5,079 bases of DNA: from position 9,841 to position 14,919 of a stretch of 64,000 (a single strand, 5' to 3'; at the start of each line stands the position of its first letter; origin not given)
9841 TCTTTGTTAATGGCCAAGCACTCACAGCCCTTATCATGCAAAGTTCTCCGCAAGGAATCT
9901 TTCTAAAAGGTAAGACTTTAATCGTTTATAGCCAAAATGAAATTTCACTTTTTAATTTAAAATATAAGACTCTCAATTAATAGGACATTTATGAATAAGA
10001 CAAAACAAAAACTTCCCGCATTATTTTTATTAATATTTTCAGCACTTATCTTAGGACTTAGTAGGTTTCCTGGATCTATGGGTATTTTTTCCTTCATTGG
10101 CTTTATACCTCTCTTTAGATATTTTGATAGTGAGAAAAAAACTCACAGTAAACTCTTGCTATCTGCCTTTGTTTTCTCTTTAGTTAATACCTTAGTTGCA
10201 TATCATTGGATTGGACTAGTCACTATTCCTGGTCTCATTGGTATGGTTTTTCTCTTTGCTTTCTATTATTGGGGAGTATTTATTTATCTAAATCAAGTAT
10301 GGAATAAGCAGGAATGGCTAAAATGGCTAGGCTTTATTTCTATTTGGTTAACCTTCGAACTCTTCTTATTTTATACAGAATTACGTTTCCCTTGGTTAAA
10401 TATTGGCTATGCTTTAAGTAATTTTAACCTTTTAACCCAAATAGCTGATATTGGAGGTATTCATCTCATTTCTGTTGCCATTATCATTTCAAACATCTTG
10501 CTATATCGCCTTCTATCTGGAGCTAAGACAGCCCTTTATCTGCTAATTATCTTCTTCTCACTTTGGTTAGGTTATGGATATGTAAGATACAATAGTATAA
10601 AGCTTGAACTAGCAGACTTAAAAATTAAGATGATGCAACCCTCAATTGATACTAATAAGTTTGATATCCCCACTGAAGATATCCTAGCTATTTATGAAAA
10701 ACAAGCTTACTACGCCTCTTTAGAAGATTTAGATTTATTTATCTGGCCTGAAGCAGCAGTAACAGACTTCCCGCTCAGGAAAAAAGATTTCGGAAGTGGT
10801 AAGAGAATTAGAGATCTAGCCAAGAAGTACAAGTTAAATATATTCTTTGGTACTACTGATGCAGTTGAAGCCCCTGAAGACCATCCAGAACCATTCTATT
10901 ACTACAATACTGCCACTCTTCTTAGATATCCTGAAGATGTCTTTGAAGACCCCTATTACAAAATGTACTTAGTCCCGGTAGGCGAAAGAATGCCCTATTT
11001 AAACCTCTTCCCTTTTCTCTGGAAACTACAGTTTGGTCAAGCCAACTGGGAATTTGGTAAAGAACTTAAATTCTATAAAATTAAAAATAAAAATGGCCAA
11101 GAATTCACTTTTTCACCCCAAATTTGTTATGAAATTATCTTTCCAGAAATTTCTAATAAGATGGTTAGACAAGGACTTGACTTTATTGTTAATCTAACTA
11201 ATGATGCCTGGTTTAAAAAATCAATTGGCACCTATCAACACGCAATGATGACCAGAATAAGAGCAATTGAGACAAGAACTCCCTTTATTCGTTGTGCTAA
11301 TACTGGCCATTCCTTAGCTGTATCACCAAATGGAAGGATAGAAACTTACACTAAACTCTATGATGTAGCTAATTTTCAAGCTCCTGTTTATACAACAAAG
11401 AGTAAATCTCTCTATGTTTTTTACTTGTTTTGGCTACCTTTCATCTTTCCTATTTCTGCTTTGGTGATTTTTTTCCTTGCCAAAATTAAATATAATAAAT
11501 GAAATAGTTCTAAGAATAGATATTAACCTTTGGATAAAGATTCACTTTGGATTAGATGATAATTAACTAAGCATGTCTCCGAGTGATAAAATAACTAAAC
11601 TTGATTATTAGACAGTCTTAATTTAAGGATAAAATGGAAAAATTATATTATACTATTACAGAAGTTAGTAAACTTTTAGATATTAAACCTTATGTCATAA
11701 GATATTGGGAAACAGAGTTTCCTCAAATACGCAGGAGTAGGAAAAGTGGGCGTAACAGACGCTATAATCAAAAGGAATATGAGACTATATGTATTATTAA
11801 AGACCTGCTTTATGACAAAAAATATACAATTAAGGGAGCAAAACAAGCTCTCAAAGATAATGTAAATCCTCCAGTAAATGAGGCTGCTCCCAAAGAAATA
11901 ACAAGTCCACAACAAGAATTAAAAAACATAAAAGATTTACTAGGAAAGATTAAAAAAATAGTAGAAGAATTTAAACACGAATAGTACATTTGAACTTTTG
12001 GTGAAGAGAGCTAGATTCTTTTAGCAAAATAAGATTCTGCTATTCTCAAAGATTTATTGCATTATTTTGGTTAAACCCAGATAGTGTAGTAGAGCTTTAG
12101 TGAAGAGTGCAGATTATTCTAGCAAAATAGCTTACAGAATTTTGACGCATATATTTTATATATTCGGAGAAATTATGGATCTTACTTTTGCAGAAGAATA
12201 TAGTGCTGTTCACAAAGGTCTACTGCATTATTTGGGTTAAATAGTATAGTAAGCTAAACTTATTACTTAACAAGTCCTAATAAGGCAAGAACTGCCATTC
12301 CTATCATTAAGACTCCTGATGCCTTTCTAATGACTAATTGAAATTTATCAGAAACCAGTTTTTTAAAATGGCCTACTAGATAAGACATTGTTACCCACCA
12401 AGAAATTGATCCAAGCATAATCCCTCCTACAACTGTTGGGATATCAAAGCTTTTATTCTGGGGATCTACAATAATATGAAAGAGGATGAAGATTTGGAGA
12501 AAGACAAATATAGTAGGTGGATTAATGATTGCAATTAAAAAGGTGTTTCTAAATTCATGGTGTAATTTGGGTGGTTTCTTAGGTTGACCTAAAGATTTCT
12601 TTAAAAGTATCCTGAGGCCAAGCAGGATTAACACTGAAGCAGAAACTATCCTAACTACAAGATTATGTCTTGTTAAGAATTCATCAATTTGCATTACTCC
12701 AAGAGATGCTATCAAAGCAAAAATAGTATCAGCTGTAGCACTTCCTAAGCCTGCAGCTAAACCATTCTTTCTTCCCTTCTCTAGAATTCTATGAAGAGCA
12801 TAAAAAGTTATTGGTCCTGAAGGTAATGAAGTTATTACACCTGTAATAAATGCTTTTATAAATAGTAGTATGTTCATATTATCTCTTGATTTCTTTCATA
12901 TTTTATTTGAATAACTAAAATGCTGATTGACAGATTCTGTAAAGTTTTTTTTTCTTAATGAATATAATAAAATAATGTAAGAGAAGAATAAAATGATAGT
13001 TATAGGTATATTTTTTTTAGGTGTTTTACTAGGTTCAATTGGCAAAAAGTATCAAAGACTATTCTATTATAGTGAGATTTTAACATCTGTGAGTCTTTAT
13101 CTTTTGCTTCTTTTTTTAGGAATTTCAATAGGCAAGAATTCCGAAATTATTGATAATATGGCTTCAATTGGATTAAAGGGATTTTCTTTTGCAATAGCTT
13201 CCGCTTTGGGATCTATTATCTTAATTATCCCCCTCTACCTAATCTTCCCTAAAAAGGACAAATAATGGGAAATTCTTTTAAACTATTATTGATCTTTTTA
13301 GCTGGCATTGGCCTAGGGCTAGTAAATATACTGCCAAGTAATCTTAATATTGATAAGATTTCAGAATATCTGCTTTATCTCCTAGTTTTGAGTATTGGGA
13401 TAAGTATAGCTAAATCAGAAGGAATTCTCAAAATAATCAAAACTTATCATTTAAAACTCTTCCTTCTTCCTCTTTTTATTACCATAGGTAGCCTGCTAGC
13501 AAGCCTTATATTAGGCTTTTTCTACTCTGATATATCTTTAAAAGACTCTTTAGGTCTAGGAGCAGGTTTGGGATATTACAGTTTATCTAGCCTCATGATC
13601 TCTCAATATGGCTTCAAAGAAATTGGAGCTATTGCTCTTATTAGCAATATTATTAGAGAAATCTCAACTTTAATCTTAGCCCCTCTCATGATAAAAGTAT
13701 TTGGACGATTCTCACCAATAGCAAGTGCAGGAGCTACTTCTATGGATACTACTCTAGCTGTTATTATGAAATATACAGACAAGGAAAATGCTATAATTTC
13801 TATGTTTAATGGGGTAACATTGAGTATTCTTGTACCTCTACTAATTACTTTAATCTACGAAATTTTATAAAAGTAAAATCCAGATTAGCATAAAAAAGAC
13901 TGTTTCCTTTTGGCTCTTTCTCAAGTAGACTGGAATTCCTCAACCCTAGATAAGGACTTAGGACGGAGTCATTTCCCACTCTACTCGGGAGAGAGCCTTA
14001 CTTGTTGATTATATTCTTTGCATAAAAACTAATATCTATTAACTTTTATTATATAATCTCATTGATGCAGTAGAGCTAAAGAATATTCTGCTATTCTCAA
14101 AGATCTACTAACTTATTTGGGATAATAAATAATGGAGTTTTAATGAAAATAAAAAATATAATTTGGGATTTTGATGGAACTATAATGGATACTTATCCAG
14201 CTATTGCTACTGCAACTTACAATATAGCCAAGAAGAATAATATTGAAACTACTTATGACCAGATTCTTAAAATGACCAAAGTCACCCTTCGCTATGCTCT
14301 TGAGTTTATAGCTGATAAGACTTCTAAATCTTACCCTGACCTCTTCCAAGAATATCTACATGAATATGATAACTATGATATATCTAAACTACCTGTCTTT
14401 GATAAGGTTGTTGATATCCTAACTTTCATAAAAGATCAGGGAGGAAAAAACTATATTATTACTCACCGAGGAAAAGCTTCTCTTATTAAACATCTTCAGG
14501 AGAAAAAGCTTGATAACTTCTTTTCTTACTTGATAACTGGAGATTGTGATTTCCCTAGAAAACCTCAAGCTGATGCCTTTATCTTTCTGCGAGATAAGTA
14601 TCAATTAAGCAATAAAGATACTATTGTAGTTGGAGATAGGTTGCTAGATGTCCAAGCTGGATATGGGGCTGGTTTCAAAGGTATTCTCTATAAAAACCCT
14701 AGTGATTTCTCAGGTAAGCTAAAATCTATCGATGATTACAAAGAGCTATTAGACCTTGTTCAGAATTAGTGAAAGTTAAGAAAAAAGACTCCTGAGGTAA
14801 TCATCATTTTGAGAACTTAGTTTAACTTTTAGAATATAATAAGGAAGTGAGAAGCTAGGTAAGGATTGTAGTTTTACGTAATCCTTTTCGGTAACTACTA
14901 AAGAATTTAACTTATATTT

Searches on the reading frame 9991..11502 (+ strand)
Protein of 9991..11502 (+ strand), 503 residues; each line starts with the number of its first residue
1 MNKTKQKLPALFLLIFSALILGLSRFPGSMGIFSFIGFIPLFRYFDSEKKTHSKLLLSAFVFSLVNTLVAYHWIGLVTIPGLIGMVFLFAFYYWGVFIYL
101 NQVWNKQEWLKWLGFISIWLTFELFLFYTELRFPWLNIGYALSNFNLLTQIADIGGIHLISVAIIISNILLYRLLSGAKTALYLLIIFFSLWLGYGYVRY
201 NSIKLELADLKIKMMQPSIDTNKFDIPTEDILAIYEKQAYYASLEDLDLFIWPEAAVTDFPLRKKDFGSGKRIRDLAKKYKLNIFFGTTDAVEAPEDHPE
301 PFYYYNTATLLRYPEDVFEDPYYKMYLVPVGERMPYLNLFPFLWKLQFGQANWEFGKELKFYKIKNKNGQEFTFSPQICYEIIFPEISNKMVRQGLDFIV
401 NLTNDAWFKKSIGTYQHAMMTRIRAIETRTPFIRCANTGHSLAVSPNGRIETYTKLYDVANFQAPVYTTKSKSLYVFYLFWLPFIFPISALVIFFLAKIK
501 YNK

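Call 48: search_protein_families(library=pfam, proteins=[window:9991-11502:+], max_evalue=0.00001)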
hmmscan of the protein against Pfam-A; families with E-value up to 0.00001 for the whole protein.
window:9991-11502:+ (503 aa): 2 families
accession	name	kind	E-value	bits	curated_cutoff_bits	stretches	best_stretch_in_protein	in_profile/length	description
PF00795.27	CN_hydrolase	-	5.1e-24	85.4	23.2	1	245-450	31-230/256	Carbon-nitrogen hydrolase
PF20154.4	LNT_N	-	2e-21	77.3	27.1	1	17-170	1-159/159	Apolipoprotein N-acyltransferase N-terminal domain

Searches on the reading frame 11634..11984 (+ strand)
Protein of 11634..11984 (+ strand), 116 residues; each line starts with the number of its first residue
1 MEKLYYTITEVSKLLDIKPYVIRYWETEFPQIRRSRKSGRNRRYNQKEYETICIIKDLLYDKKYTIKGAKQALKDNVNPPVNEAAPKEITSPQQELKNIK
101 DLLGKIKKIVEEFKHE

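Call 48: search_protein_families(library=pfam, proteins=[window:11634-11984:+], max_evalue=0.00001)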
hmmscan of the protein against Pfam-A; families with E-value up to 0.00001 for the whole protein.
window:11634-11984:+ (116 aa): 2 families
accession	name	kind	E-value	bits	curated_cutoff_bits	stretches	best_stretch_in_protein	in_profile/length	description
PF13411.12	MerR_1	-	7.5e-17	61.6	21.6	1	6-74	1-67/69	MerR HTH family regulatory protein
PF00376.29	MerR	-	1.1e-07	31.9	28.2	1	7-44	1-38/38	MerR family regulatory protein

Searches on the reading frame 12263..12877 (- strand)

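Call 48: search_protein_families(library=pfam, proteins=[window:12263-12877:-], max_evalue=0.00001)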
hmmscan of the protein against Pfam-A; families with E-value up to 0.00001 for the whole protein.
window:12263-12877:- (204 aa): 1 family
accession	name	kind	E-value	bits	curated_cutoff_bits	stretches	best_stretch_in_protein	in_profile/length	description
PF01810.24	LysE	-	1.6e-18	67.4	25.6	1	15-199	2-190/193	LysE type translocator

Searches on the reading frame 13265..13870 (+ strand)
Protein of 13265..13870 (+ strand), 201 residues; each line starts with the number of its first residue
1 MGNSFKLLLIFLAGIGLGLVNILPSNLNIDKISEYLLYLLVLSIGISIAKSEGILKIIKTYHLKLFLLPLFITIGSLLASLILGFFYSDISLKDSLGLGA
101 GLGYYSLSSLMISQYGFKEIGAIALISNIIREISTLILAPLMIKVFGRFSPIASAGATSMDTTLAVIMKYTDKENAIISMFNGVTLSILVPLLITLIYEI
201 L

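Call 48: search_protein_families(library=pfam, proteins=[window:13265-13870:+], max_evalue=0.00001)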
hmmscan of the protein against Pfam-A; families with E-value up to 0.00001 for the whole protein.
window:13265-13870:+ (201 aa): 1 family
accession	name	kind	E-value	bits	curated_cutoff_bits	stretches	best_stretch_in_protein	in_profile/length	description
PF03956.18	Lys_export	-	4e-60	203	23.8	1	9-197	2-189/190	Lysine exporter LysO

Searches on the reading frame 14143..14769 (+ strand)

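Call 49: search_protein_families(library=pfam, proteins=[window:14143-14769:+], max_evalue=0.00001)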
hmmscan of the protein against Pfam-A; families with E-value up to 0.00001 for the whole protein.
window:14143-14769:+ (208 aa): 3 families
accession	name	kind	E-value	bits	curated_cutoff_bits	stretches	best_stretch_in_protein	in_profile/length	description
PF13419.12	HAD_2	-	2e-27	96.9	23.8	1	6-181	1-176/178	Haloacid dehalogenase-like hydrolase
PF00702.32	Hydrolase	-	3.1e-16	60.8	26.4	1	3-177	1-191/191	haloacid dehalogenase-like hydrolase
PF13242.12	Hydrolase_like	-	2.6e-07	30.9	22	1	139-184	3-49/75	HAD-hyrolase-like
